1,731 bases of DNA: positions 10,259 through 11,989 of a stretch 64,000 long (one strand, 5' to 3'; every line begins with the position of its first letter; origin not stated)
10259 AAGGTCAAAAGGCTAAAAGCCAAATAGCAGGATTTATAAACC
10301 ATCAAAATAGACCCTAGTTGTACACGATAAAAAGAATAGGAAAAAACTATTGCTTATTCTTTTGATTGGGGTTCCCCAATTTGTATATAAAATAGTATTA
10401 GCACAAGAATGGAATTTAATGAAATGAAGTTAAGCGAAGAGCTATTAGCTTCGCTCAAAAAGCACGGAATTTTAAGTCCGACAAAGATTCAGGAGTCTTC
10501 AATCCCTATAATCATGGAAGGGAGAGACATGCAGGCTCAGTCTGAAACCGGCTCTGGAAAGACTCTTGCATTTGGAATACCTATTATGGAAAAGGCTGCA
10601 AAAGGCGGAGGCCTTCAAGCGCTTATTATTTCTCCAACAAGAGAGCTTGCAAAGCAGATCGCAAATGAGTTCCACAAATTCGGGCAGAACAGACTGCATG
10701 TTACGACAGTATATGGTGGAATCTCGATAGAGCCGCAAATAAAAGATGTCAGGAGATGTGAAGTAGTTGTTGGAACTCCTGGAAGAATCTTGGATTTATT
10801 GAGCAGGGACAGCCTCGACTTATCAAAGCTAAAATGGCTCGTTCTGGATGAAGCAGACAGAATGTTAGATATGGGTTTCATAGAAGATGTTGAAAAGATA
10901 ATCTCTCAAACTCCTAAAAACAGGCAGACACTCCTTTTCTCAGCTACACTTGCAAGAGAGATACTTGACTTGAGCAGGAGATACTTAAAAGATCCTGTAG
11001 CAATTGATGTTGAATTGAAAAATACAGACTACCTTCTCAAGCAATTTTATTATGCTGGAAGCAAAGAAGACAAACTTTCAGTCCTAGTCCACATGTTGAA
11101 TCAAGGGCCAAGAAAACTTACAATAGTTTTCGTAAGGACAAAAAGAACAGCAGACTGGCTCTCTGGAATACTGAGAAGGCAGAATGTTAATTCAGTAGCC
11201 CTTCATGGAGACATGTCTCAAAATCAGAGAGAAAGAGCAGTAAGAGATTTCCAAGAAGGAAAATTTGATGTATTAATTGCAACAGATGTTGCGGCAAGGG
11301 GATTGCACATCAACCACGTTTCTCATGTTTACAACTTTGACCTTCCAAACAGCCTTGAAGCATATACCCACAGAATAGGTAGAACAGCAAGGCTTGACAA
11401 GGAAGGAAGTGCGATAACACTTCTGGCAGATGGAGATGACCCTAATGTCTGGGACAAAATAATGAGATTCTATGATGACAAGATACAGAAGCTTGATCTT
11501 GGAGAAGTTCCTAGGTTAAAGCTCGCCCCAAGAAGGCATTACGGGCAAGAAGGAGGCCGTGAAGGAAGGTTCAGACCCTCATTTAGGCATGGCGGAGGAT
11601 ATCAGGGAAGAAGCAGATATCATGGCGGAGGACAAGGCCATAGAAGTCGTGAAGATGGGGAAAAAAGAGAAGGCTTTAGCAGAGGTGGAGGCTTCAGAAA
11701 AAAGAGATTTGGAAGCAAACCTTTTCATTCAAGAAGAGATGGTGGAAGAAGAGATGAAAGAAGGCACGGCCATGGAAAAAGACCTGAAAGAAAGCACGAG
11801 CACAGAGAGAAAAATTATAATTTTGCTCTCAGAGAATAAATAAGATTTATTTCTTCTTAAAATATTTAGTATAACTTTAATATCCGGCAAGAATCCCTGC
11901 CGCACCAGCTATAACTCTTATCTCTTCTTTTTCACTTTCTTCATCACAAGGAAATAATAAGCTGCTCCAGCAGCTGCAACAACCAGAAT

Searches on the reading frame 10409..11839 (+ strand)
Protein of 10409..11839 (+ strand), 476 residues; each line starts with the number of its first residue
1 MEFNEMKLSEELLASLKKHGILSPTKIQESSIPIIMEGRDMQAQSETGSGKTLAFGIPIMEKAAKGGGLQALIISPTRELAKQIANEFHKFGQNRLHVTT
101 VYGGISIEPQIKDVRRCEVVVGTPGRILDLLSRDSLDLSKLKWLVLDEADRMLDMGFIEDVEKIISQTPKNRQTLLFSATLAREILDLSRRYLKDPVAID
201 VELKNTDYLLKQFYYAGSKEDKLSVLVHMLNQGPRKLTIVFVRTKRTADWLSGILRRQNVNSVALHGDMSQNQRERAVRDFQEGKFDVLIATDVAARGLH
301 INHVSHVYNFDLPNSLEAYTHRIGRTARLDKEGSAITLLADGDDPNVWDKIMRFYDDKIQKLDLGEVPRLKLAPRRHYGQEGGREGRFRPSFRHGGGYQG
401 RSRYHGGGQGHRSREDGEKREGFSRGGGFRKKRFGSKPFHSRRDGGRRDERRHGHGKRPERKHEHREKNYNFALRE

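Call 24: search_protein_families(library=pfam, proteins=[window:10409-11839:+], max_evalue=0.00001)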
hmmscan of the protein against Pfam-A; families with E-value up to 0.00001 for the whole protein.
window:10409-11839:+ (476 aa): 3 families
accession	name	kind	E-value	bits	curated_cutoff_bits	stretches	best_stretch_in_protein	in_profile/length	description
PF00270.35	DEAD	-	6.9e-52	176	26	1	25-187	1-166/167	DEAD/DEAH box helicase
PF00271.37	Helicase_C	-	2.6e-33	115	23.5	1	222-329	2-109/110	Helicase conserved C-terminal domain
PF04851.21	ResIII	-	3.3e-10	40.6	22.5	1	39-182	24-163/164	Type III restriction enzyme, res subunit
